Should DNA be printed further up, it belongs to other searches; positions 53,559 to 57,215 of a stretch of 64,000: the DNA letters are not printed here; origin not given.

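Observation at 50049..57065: Sensor kinase, sigma54-promoter target gene and sigma54-dependent response regulator form one coherent locus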

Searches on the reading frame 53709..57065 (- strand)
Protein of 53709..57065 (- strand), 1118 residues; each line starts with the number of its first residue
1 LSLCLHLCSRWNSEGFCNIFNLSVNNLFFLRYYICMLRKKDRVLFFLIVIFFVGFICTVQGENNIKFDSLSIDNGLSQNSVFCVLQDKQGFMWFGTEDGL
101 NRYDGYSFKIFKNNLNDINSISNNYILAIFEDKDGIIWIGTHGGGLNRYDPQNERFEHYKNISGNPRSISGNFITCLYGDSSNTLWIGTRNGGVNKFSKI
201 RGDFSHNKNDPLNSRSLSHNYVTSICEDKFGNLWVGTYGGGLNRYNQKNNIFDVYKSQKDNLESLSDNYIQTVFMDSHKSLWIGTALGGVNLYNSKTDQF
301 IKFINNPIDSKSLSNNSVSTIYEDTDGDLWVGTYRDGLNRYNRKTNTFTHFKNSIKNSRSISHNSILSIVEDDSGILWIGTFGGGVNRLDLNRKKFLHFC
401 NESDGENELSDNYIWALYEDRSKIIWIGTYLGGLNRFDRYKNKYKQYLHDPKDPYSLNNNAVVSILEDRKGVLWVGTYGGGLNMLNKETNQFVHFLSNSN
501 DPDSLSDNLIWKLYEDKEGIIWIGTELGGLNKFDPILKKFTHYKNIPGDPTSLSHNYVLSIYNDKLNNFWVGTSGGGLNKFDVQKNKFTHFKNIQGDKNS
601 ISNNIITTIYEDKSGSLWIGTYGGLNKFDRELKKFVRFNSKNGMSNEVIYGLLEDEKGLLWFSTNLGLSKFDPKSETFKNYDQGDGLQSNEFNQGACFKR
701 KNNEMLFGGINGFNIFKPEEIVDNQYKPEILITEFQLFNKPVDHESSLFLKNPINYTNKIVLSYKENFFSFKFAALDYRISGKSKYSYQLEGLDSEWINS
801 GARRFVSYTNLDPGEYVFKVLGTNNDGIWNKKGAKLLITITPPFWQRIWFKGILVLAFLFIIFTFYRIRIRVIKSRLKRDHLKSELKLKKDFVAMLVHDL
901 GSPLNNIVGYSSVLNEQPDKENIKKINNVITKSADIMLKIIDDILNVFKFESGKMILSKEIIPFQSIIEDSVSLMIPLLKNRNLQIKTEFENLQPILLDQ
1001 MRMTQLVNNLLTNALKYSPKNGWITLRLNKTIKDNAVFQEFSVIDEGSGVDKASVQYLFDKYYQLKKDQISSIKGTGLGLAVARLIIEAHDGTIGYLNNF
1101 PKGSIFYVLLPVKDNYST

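Call 4: search_protein_families(library=pfam, proteins=[window:53709-57065:-], max_evalue=0.01)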
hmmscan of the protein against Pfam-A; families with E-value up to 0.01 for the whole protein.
window:53709-57065:- (1118 aa): 7 families
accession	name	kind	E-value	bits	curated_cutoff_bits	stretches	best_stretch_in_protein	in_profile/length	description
PF07494.17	Reg_prop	-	2.3e-81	257.6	20.4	11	216-239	1-24/24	Two component regulator propeller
PF23748.1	Beta-prop_LRRK2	-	1e-21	77.8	26.9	1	258-310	264-316/359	LRRK2 beta propeller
PF02518.31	HATPase_c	-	4.6e-21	75.8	26.4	1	999-1113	2-110/111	Histidine kinase-, DNA gyrase B-, and HSP90-like ATPase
PF07495.19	Y_Y_Y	-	3e-19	69.1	26.6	1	777-840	1-64/65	Y_Y_Y domain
PF00512.31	HisKA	-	1.6e-12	47.8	26.9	1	889-953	2-66/66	His Kinase A (phospho-acceptor) domain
PF23775.1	Beta-prop_RIG_2nd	-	2.8e-06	27.4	80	0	451-496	110-155/278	RIG second beta-propeller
PF08450.18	SGL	-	0.00061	19.9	26.3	0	233-342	15-112/246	SMP-30/Gluconolactonase/LRE-like region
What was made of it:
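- On Bacteroides-type hybrid two-component system (HTCS): Reg_prop 2.3e-81 and Y_Y_Y 3e-19 (call 4).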

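Call 42: search_protein_families(library=ncbifam, proteins=[window:53709-56960:-], max_evalue=0.00001)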
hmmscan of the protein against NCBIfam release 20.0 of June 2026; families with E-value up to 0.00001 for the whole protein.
window:53709-56960:- (1083 aa): 72 families (the best 25 are shown)
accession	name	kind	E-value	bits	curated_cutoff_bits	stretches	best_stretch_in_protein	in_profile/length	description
NF052228.1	T9SS_PorZ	equivalog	1.4e-42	146.1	260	5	88-207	479-610/757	type IX secretion system anionic LPS delivery protein PorZ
NF033092.0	HK_WalK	equivalog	5.3e-40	137.6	725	1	854-1077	372-594/594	cell wall metabolism sensor histidine kinase WalK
NF046044.1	PnpS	equivalog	1.8e-39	135.9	400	1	852-1076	168-390/390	two-component system histidine kinase PnpS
TIGR02966.1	phoR_proteo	equivalog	2.5e-38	132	334.2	1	852-1073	112-331/333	phosphate regulon sensor histidine kinase PhoR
TIGR02956.1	TMAO_torS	equivalog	1.4e-37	129.4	676.5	1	852-1078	462-683/967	TMAO reductase system sensor histidine kinase/response regulator TorS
NF041947.1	LuxQ_Vibrio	equivalog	8.8e-36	123.1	1200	1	840-1080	458-699/843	quorum-sensing autoinducer 2 sensor kinase/phosphatase LuxQ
NF038297.2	hybrid_HK_HrmK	equivalog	4.3e-35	121.4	725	1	846-1080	227-460/607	hybrid histidine kinase/response regulator HrmK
NF008312.0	PRK11100.1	equivalog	5.3e-35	121.1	356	1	855-1072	257-469/477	two-component system sensor histidine kinase CreC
NF006800.0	PRK09303.1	equivalog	6.1e-35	120.9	342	1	838-1079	135-379/383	histidine kinase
NF008302.0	PRK11091.1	equivalog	1.2e-34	119.6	838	1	843-1078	272-506/779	aerobic respiration two-component sensor histidine kinase ArcB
NF008318.0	PRK11107.1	equivalog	1.2e-34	119.5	890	1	850-1080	289-521/920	two-component sensor histidine kinase BarA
NF033091.0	HK_VanS_ACDEFG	equivalog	5.3e-34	117.7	400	1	849-1060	70-278/293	vancomycin resistance histidine kinase VanS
NF008468.0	PRK11360.1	equivalog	7.9e-31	107.1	646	1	857-1080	399-611/616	two-component system sensor histidine kinase AtoS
NF047465.1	hybrid_HK_LvrA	exception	5.8e-30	104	1200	1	851-1080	199-425/819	hybrid histidine kinase/response regulator LvrA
NF008099.0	PRK10841.1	equivalog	1.8e-29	102.2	920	1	854-1078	470-691/949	two-component system sensor histidine kinase RcsC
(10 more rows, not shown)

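Call 49: find_homologous_proteins(query=window:53709-56960:-, max_evalue=1e-30)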
Query window:53709-56960:- (1083 aa): 7999 proteins with E <= 1e-30 among 8000 candidates; the best 120 are listed.
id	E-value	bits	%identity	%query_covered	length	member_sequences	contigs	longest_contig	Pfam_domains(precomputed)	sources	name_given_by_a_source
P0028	0.0e+0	1171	37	99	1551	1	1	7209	PF07495.20,PF23748.2,PF07494.18,PF02518.32,PF00512.32,PF00072.31,PF01627.29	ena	-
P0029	0.0e+0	1124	42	98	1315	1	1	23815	PF07495.20,PF22554.2,PF23748.2,PF07494.18,PF02518.32,PF00512.32,PF00072.31,PF08450.19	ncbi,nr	ncbi:two-component regulator propeller domain-containing protein [Desulfobacterales bacterium HSG2]|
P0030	0.0e+0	1121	40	97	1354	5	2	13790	PF07495.20,PF23748.2,PF07494.18,PF02518.32,PF00512.32,PF00072.31,PF08450.19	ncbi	-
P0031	0.0e+0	1116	45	99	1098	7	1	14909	PF07495.20,PF23748.2,PF07494.18,PF02518.32,PF00512.32,PF08450.19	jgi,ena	-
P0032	0.0e+0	1102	40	72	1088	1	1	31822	PF07495.20,PF23748.2,PF07494.18,PF07228.18,PF08450.19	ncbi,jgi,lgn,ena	-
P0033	0.0e+0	1101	41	83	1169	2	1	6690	PF07495.20,PF23748.2,PF07494.18,PF07228.18,PF08450.19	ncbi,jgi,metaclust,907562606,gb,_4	metaclust:\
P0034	0.0e+0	1099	-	-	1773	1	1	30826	PF07495.20,PF23748.2,PF07494.18,PF23754.2,PF08450.19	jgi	jgi:ligand-binding sensor domain-containing protein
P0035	0.0e+0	1094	42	78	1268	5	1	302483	PF07495.20,PF23748.2,PF07494.18,PF08448.17,PF02518.32,PF00512.32,PF00989.32,PF14501.13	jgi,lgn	-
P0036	0.0e+0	1094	40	92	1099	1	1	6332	PF07495.20,PF23748.2,PF07494.18,PF13581.13,PF07730.20,PF02518.32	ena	-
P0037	0.0e+0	1090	42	99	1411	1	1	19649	PF07495.20,PF23748.2,PF07494.18,PF02518.32,PF00512.32,PF00072.31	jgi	jgi:signal transduction histidine kinase/ligand-binding sensor domain-containing protein/DNA-binding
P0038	0.0e+0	1077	38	99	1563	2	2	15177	PF07495.20,PF23748.2,PF07494.18,PF02518.32,PF00512.32,PF00072.31,PF07228.18,PF08450.19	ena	-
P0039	0.0e+0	1075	45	99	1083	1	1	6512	PF07495.20,PF23748.2,PF07494.18,PF02518.32,PF00512.32,PF08450.19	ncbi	-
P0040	0.0e+0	1048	40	97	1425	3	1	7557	PF07495.20,PF23748.2,PF07494.18,PF02518.32,PF00512.32,PF00072.31,PF08450.19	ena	-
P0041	0.0e+0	1047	45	99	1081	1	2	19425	PF07495.20,PF23748.2,PF07494.18,PF02518.32,PF00512.32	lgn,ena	-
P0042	0.0e+0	1046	40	97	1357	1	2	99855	PF07495.20,PF23748.2,PF07494.18,PF02518.32,PF00512.32,PF00072.31,PF08450.19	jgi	jgi:signal transduction histidine kinase/CheY-like chemotaxis protein/streptogramin lyase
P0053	0.0e+0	1015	47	94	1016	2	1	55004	PF07495.20,PF23748.2,PF07494.18,PF02518.32,PF00512.32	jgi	-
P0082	1.2e-282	959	44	97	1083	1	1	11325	PF07495.20,PF23748.2,PF07494.18,PF02518.32,PF00512.32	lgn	-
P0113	1.8e-275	935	37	84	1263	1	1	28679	PF07495.20,PF07494.18,PF00158.33,PF25601.2,PF02954.26,PF00004.36,PF14532.13,PF07728.21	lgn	-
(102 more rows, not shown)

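Call 50: find_encoding_contigs(protein=P0031, flank=8000, max_places=2)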
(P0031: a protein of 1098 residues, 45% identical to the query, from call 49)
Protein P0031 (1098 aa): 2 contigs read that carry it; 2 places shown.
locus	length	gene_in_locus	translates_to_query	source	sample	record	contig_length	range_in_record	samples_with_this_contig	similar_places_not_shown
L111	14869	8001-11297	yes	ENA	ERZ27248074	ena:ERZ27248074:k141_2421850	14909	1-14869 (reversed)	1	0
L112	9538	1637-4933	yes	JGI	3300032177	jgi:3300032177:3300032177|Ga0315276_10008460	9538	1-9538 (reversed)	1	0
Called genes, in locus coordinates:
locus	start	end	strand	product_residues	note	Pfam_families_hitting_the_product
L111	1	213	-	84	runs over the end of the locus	?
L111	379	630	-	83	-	PF04397:LytTR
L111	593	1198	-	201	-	-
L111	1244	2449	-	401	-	-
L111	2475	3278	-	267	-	PF17131:TP_0789-like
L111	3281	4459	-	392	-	PF12704:MacB_PCD, PF02687:FtsX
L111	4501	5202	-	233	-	PF00005:ABC_tran, PF02463:SMC_N (faint), PF13304:AAA_21 (weak)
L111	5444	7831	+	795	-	PF07944:Beta-AFase-like_GH127_cat, PF20736:Glyco_hydro127M, PF20737:Glyco_hydro127C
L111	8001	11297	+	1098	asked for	PF23748:Beta-prop_LRRK2 (faint), PF08450:SGL (faint), PF07494:Reg_prop (weak), PF07495:Y_Y_Y, PF00512:HisKA, PF02518:HATPase_c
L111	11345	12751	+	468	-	PF00884:Sulfatase, PF01663:Phosphodiest, PF16347:SGSH_C (weak)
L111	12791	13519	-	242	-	-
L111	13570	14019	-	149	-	PF02580:Tyr_Deacylase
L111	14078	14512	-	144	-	PF01850:PIN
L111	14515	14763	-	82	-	-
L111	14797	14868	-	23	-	?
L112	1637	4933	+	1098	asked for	PF23748:Beta-prop_LRRK2 (faint), PF08450:SGL (faint), PF07494:Reg_prop (weak), PF07495:Y_Y_Y, PF00512:HisKA, PF02518:HATPase_c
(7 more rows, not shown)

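Call 51: find_encoding_contigs(protein=P0053, flank=8000, max_places=2)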
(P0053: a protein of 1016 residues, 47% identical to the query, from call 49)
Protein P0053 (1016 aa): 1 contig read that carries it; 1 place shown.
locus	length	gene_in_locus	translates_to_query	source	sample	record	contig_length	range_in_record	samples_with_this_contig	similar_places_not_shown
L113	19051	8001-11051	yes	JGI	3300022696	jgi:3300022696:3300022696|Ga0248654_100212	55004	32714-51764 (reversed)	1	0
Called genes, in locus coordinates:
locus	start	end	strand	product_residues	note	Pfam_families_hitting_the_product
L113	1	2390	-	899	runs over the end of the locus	PF12799:LRR_4 (faint), PF23952:LRR_EndoS (faint), PF13855:LRR_8 (weak)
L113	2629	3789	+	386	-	PF04326:SLFN_AlbA_2, PF13749:HATPase_c_4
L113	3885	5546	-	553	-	-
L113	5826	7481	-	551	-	-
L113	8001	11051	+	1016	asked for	PF23748:Beta-prop_LRRK2 (faint), PF07494:Reg_prop (weak), PF07495:Y_Y_Y, PF00512:HisKA, PF02518:HATPase_c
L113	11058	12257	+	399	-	PF13167:GTP-bdg_N, PF16360:GTP-bdg_M, PF00025:Arf (weak), PF01926:MMR_HSR1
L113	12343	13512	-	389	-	PF01134:GIDA (faint), PF01266:DAO (weak), PF01494:FAD_binding_3, PF01946:Thi4 (weak), PF07992:Pyr_redox_2, PF12831:FAD_oxidored (weak), PF13450:NAD_binding_8 (weak), PF04820:Trp_halogenase, +2 more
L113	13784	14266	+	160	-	-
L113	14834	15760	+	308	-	-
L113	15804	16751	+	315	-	PF07920:DUF1684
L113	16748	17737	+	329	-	PF04055:Radical_SAM (weak), PF13186:SPASM (weak)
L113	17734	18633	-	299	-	PF00481:PP2C, PF13672:PP2C_2, PF07228:SpoIIE (faint), PF00481:PP2C (weak)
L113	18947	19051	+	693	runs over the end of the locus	PF01751:Toprim, PF01131:Topoisom_bac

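Call 52: find_encoding_contigs(protein=P0041, flank=8000, max_places=2)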
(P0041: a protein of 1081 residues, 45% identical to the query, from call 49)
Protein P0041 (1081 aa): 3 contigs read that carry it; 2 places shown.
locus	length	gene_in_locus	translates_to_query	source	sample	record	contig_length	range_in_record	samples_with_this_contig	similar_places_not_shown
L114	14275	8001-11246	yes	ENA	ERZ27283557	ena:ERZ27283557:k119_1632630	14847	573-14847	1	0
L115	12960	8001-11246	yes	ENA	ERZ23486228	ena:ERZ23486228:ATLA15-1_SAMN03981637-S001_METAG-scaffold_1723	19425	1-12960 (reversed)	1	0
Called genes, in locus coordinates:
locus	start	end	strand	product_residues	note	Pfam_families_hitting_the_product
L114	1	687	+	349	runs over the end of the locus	-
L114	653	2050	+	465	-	PF04055:Radical_SAM, PF13353:Fer4_12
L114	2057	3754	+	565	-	PF02310:B12-binding, PF04055:Radical_SAM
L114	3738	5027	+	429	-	PF13353:Fer4_12 (weak), PF04055:Radical_SAM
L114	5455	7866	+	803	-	PF07944:Beta-AFase-like_GH127_cat, PF20736:Glyco_hydro127M, PF20737:Glyco_hydro127C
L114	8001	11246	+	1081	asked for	PF23748:Beta-prop_LRRK2 (faint), PF07494:Reg_prop (weak), PF07495:Y_Y_Y, PF00512:HisKA, PF02518:HATPase_c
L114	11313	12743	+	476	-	PF00884:Sulfatase, PF01663:Phosphodiest (faint), PF16347:SGSH_C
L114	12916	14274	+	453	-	?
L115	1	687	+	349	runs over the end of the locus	-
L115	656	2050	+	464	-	PF04055:Radical_SAM, PF13353:Fer4_12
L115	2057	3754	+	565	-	PF02310:B12-binding, PF04055:Radical_SAM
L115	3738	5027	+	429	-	PF13353:Fer4_12 (weak), PF04055:Radical_SAM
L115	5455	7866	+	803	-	PF07944:Beta-AFase-like_GH127_cat, PF20736:Glyco_hydro127M, PF20737:Glyco_hydro127C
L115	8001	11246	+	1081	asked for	PF23748:Beta-prop_LRRK2 (faint), PF07494:Reg_prop (weak), PF07495:Y_Y_Y, PF00512:HisKA, PF02518:HATPase_c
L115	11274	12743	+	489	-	PF00884:Sulfatase, PF01663:Phosphodiest (faint), PF16347:SGSH_C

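Call 63: find_encoding_contigs(protein=P0113, flank=6000, max_places=2)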
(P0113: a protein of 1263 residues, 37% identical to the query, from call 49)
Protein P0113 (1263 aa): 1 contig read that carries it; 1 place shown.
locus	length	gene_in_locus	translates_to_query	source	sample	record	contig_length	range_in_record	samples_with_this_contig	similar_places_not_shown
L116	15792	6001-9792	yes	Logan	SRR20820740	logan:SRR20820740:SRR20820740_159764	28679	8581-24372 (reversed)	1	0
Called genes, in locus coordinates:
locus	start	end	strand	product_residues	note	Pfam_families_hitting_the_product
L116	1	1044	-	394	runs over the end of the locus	PF00158:Sigma54_activat, PF14532:Sigma54_activ_2, PF07728:AAA_5 (weak), PF25601:AAA_lid_14, PF02954:HTH_8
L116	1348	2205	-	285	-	PF19777:DUF6263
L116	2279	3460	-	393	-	PF00144:Beta-lactamase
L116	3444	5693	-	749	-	PF19313:DUF5916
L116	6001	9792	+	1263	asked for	PF07494:Reg_prop (faint), PF07495:Y_Y_Y, PF00004:AAA (faint), PF00158:Sigma54_activat, PF07728:AAA_5, PF14532:Sigma54_activ_2, PF25601:AAA_lid_14, PF02954:HTH_8 (weak)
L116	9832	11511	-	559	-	PF05960:DUF885 (faint)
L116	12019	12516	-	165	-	PF14534:DUF4440 (weak)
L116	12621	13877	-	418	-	PF04143:Sulf_transp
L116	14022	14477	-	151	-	PF00027:cNMP_binding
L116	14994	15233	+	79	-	PF18917:LiaI-LiaF-like_TM1, PF22570:LiaF-TM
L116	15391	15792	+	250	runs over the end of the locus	PF03193:RsgA_GTPase (weak), PF13175:AAA_15 (weak), PF00005:ABC_tran, PF13304:AAA_21 (faint)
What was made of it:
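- Closest known: One-component propeller-bEBP fusions. Same: A Reg_prop/Y_Y_Y sensor is coupled to a Sigma54_activat plus HTH_8 output (calls 49, 63).
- Precedent: a natural fusion of a Reg_prop/Y_Y_Y sensor to Sigma54_activat and HTH_8 exists elsewhere (P0113, calls 49, 63). Fused propeller-bEBP proteins exist (calls 49, 63).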

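Call 76: search_solved_structures(query=window:53709-56960:-, max_evalue=1e-20)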
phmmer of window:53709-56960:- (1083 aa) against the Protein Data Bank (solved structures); distinct sequences matched with E-value up to 1e-20: 14.
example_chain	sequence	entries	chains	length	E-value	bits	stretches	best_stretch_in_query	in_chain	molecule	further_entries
4a2l_A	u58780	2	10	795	3e-130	439.3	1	8-812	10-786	TWO-COMPONENT SYSTEM SENSOR HISTIDINE KINASE/RESPONSE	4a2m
3v9f_A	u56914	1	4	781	7.5e-100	338.6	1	34-810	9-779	Two-component system sensor histidine kinase/response regulator, hybrid (One-component sys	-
3va6_A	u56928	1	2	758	2.4e-53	184.6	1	32-810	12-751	Two-component system sensor histidine kinase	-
3ott_A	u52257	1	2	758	2.4e-53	184.6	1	32-810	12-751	Two-component system sensor histidine kinase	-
7z8n_A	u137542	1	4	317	2.9e-26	95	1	833-1076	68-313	Histidine kinase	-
5c93_A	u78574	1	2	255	6.3e-24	87.2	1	854-1078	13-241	Histidine kinase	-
4u7n_A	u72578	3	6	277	7.9e-24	86.9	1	854-1078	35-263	Histidine protein kinase sensor protein | Histidine kinase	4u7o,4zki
4i5s_A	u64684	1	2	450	9.5e-23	83.3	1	850-1079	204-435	Putative histidine kinase CovS; VicK-like protein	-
6paj_A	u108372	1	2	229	1.1e-21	79.8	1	852-1077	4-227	Sensor protein SrrB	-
4jas_A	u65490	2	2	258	1.2e-21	79.7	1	844-1077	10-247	Histidine kinase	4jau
6azr_A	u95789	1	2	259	3.3e-21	78.2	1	844-1077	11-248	Sensor histidine kinase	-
5uht_A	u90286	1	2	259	3.3e-21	78.2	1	844-1077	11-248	Sensor histidine kinase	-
3dge_A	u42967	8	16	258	3.4e-21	78.2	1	844-1077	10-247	Sensor protein | Histidine kinase | Sensor histidine kinase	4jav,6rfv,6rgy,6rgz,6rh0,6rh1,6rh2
2c2a_A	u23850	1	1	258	3.4e-21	78.1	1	845-1077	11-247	SENSOR HISTIDINE KINASE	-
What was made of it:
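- On Bacteroides-type hybrid two-component system (HTCS): PDB 4A2L at E 3e-130 (call 76).
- Closest known: Bacteroides hybrid two-component systems. Same: The periplasmic sensor is homologous over about 800 residues (E 3e-130), followed by Y_Y_Y, a TM segment, HisKA and HATPase_c (calls 4, 76).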
